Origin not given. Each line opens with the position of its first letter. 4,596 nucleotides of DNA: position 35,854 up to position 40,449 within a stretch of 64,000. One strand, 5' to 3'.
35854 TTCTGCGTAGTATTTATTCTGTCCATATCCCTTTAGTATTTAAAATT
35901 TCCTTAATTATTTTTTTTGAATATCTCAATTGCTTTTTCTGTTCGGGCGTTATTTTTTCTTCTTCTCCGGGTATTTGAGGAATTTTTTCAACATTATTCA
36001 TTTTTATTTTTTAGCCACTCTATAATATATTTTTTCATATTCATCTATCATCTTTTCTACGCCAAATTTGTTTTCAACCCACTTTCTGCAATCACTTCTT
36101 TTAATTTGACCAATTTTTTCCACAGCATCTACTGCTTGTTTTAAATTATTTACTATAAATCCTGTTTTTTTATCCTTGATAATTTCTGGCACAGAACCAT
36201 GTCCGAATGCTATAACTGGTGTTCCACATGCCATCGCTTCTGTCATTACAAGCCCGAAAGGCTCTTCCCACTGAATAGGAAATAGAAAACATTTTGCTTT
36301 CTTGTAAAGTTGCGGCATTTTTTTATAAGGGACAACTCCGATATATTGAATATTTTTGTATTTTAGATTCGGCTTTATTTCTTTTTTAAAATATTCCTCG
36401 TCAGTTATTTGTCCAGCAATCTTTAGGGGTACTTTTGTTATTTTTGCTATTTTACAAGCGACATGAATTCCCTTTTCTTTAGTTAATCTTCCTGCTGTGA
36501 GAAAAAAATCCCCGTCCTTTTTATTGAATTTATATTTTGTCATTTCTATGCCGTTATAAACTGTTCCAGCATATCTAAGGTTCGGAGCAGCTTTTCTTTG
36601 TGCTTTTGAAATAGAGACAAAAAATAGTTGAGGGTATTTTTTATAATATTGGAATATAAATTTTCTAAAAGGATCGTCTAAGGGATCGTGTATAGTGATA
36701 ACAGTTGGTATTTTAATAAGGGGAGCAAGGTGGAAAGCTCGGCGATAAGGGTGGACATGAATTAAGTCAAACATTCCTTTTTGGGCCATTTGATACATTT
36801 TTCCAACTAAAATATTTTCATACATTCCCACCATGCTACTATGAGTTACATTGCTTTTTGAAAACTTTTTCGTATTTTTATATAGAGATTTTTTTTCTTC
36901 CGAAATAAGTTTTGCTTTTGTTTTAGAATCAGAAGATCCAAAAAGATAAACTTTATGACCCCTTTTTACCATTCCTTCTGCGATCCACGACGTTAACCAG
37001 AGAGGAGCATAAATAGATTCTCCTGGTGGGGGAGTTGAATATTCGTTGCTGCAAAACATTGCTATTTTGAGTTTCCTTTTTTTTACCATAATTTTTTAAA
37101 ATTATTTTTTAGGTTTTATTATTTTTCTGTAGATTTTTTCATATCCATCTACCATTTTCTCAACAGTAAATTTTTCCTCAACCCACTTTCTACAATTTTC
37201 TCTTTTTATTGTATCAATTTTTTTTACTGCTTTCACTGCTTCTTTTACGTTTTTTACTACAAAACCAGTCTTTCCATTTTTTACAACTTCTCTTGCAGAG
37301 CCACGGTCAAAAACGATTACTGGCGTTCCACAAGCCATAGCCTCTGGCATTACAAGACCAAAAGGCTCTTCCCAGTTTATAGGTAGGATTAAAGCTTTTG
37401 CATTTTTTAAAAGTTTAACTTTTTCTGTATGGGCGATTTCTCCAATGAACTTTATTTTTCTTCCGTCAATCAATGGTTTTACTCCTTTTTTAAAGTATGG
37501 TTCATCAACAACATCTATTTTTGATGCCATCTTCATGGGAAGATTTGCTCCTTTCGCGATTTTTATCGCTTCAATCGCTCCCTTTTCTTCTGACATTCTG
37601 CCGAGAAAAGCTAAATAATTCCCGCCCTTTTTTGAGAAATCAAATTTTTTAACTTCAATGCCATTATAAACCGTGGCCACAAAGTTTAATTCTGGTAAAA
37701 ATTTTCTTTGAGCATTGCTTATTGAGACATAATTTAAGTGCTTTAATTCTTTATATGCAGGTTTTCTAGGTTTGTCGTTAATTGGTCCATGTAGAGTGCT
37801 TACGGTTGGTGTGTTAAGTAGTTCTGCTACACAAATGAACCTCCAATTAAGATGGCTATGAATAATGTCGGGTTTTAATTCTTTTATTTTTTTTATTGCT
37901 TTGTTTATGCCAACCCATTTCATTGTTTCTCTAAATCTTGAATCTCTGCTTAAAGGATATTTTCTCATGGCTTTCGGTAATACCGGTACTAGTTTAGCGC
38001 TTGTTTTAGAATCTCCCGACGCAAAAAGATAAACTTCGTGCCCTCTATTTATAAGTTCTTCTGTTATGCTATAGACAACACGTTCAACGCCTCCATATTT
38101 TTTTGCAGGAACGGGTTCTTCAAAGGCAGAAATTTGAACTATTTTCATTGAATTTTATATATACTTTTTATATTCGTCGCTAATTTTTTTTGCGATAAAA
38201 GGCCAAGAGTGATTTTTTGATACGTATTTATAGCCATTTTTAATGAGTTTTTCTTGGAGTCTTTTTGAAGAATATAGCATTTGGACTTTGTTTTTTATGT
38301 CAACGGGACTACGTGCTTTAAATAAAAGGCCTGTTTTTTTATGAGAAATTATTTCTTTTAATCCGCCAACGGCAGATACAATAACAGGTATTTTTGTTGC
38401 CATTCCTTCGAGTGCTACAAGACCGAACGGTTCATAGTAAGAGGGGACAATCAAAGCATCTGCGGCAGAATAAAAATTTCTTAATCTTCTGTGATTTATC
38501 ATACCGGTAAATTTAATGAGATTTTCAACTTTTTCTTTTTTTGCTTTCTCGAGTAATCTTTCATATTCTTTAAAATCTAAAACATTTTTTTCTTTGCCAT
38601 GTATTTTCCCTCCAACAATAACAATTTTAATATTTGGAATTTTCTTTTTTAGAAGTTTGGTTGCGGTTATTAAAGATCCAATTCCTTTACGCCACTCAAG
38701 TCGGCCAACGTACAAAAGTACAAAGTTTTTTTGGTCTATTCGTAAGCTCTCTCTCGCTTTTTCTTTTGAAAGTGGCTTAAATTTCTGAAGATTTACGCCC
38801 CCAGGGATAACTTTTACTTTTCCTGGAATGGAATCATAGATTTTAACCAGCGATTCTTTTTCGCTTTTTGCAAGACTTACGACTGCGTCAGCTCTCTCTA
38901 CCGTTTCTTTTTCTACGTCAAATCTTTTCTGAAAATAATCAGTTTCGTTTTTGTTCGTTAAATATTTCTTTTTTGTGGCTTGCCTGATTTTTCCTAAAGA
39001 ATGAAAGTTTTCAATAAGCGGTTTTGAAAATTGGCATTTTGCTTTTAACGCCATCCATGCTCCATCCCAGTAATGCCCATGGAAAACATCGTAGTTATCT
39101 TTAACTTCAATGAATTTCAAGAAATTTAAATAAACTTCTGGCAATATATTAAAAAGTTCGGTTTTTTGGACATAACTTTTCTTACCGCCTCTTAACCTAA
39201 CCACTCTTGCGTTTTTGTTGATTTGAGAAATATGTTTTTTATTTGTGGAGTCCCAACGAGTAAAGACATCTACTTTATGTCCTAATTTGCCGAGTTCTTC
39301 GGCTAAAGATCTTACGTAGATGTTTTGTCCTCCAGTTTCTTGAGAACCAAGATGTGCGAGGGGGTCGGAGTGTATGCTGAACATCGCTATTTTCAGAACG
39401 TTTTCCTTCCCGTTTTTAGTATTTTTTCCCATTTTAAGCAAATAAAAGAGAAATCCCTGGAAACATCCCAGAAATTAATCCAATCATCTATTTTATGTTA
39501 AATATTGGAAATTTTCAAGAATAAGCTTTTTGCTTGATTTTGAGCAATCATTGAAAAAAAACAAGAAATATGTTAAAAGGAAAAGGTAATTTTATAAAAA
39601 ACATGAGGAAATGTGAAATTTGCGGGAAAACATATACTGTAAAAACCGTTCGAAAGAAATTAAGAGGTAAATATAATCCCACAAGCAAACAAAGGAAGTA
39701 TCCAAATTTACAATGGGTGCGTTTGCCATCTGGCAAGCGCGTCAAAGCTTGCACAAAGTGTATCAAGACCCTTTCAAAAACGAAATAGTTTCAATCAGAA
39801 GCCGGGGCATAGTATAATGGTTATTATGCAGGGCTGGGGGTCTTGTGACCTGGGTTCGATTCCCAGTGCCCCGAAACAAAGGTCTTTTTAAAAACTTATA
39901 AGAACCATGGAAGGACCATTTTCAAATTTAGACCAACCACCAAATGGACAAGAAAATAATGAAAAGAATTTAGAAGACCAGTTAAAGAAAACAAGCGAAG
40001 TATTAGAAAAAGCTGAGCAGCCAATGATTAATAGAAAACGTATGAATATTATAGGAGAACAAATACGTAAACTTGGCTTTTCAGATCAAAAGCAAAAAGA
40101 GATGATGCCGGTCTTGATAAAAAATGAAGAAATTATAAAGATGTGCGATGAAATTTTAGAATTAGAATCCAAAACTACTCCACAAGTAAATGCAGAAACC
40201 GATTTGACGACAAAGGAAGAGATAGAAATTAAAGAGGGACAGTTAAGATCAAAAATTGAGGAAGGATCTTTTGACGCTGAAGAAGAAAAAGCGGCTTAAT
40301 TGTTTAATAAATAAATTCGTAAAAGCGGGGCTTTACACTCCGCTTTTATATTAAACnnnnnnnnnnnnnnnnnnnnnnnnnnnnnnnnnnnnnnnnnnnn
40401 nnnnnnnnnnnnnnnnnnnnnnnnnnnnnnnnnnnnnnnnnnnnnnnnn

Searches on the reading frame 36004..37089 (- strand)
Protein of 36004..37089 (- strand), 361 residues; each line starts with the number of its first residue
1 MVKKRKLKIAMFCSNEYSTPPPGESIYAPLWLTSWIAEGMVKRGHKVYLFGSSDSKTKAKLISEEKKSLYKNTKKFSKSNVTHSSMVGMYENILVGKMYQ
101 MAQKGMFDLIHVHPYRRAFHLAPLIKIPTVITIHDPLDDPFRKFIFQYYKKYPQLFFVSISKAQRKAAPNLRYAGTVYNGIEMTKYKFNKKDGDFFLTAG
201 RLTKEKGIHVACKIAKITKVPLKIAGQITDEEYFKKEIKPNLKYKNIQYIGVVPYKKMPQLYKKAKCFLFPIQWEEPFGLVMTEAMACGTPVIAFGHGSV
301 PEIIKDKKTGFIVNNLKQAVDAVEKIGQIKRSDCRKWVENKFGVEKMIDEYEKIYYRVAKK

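Call 10: search_protein_families(library=pfam, proteins=[window:36004-37089:-])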
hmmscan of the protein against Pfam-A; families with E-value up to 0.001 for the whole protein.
window:36004-37089:- (361 aa): 4 families
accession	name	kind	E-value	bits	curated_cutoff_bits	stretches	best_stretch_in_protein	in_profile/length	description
PF00534.26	Glycos_transf_1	-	2e-33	115.8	26.4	1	189-340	11-168/172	Glycosyl transferases group 1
PF13692.12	Glyco_trans_1_4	-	1.8e-23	83.8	27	1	196-325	4-138/142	Glycosyl transferases group 1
PF13439.12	Glyco_transf_4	-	6.2e-10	39.8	28.5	1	36-164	11-144/170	Glycosyltransferase Family 4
PF13524.12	Glyco_trans_1_2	-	0.00017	22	25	1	215-324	10-109/144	Glycosyl transferase-like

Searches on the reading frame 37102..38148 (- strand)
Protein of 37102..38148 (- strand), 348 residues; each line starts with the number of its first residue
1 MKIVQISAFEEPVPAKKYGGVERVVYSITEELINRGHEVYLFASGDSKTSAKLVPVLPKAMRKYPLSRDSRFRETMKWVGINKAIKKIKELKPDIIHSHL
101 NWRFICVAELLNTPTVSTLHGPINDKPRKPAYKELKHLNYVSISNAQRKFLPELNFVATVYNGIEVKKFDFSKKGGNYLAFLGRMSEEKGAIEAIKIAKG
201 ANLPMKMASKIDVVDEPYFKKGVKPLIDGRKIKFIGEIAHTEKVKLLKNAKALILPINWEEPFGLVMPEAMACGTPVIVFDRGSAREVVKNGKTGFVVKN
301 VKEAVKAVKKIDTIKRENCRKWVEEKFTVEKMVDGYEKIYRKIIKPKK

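Call 10: search_protein_families(library=pfam, proteins=[window:37102-38148:-])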
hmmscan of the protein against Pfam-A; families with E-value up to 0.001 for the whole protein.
window:37102-38148:- (348 aa): 5 families
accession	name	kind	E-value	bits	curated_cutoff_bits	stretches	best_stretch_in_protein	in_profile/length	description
PF00534.26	Glycos_transf_1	-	3.4e-27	95.5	26.4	1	171-321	10-164/172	Glycosyl transferases group 1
PF13439.12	Glyco_transf_4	-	6.2e-20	72.3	28.5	1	18-166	1-168/170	Glycosyltransferase Family 4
PF13692.12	Glyco_trans_1_4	-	8.4e-19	68.7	27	1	178-310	3-138/142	Glycosyl transferases group 1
PF13579.12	Glyco_trans_4_4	-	6.6e-09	36.7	29.7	1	19-132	1-117/158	Glycosyl transferase 4-like domain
PF13477.12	Glyco_trans_4_2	-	6.5e-06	26.8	23.4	1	28-139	16-128/139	Glycosyl transferase 4-like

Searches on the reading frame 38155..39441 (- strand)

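Call 11: search_protein_families(library=pfam, proteins=[window:38155-39441:-])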
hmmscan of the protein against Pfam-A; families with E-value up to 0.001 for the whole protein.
window:38155-39441:- (428 aa): 7 families
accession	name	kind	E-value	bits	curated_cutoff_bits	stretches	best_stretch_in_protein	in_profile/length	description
PF00534.26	Glycos_transf_1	-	1.6e-44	152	26.4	1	226-405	2-171/172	Glycosyl transferases group 1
PF13692.12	Glyco_trans_1_4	-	2.7e-30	105.9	27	1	240-391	2-141/142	Glycosyl transferases group 1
PF13439.12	Glyco_transf_4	-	3.1e-25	89.6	28.5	1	37-219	2-169/170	Glycosyltransferase Family 4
PF13579.12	Glyco_trans_4_4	-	1.2e-16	61.9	29.7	1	37-215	1-158/158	Glycosyl transferase 4-like domain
PF20706.3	GT4-conflict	-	9.6e-16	58.2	26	1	34-369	9-324/385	Family 4 Glycosyltransferase in conflict systems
PF13524.12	Glyco_trans_1_2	-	8.9e-05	22.9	25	1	268-418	12-140/144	Glycosyl transferase-like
PF13477.12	Glyco_trans_4_2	-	0.00058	20.5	23.4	0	39-159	9-119/139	Glycosyl transferase 4-like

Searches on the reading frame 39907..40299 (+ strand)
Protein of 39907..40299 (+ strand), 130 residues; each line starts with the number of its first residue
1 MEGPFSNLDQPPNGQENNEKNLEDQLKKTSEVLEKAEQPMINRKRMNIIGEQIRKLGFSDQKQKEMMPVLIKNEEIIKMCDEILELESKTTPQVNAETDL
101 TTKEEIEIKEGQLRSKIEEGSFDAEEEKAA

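Call 11: search_protein_families(library=pfam, proteins=[window:39907-40299:+])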
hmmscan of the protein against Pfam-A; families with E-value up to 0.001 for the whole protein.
window:39907-40299:+ (130 aa): 0 families

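Call 42: search_protein_families(library=pfam, proteins=[window:39907-40299:+], max_evalue=1)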
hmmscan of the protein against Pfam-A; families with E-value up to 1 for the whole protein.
window:39907-40299:+ (130 aa): 1 family
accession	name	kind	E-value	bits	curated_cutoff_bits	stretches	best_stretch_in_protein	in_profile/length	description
PF08328.16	ASL_C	-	0.012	16.1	35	1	16-83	38-105/115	Adenylosuccinate lyase C-terminal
